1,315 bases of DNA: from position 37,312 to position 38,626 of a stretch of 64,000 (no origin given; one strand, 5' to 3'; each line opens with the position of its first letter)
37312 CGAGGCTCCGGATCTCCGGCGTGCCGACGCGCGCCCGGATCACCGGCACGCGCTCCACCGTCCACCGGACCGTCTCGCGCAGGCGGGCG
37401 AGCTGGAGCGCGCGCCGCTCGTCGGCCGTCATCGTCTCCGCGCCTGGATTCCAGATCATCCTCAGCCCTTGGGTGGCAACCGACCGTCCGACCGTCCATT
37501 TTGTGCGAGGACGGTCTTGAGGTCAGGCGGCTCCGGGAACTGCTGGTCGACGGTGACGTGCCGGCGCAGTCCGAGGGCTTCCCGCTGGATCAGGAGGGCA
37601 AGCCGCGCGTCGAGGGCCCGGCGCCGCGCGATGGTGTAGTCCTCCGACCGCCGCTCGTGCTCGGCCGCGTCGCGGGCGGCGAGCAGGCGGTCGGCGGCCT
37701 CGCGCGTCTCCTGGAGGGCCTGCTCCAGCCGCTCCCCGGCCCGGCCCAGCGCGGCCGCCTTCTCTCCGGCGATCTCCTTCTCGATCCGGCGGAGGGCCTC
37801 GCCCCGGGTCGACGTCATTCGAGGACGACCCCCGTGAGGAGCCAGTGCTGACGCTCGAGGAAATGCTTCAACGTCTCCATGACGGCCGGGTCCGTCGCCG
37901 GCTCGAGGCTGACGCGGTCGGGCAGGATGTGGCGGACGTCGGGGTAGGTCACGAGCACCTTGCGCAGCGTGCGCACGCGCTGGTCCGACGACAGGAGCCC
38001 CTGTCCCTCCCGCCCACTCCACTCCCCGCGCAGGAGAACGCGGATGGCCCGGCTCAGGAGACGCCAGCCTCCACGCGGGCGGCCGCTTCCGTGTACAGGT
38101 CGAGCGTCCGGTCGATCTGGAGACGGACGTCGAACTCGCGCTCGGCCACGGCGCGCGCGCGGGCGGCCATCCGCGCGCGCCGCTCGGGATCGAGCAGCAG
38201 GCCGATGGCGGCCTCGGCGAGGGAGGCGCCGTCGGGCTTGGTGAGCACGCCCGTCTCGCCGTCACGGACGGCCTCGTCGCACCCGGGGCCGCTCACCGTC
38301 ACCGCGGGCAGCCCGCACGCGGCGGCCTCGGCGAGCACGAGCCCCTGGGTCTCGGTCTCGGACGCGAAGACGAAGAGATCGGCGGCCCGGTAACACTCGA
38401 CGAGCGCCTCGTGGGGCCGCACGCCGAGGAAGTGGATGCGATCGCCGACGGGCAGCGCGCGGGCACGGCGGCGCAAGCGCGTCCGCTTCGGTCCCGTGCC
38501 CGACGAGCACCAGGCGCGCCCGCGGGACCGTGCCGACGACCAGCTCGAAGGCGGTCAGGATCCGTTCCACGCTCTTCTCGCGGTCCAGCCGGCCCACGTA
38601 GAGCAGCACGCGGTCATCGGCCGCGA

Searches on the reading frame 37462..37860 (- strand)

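Call 66: search_protein_families(library=pfam, proteins=[window:37462-37860:-], max_evalue=0.001)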
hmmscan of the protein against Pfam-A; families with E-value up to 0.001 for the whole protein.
window:37462-37860:- (132 aa): 1 family
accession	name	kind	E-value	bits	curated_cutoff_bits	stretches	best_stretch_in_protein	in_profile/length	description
PF20370.3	DUF6665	-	0.00029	21.5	27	0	25-118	21-98/106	Family of unknown function (DUF6665)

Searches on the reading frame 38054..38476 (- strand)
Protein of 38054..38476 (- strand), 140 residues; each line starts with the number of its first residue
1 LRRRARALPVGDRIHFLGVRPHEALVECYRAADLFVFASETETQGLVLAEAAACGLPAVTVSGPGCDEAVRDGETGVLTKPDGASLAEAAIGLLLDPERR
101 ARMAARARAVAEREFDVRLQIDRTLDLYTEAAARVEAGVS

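Call 66: search_protein_families(library=pfam, proteins=[window:38054-38476:-], max_evalue=0.001)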
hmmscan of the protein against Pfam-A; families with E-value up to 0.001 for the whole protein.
window:38054-38476:- (140 aa): 4 families
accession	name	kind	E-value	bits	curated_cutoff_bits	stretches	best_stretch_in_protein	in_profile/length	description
PF00534.26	Glycos_transf_1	-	8.5e-26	91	26.4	1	2-109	63-171/172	Glycosyl transferases group 1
PF13692.12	Glyco_trans_1_4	-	2.9e-21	76.6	27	1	3-96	51-142/142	Glycosyl transferases group 1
PF13524.12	Glyco_trans_1_2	-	1.8e-10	41.3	25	1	13-123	28-141/144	Glycosyl transferase-like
PF20706.3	GT4-conflict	-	9.4e-05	22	26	1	23-78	273-324/385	Family 4 Glycosyltransferase in conflict systems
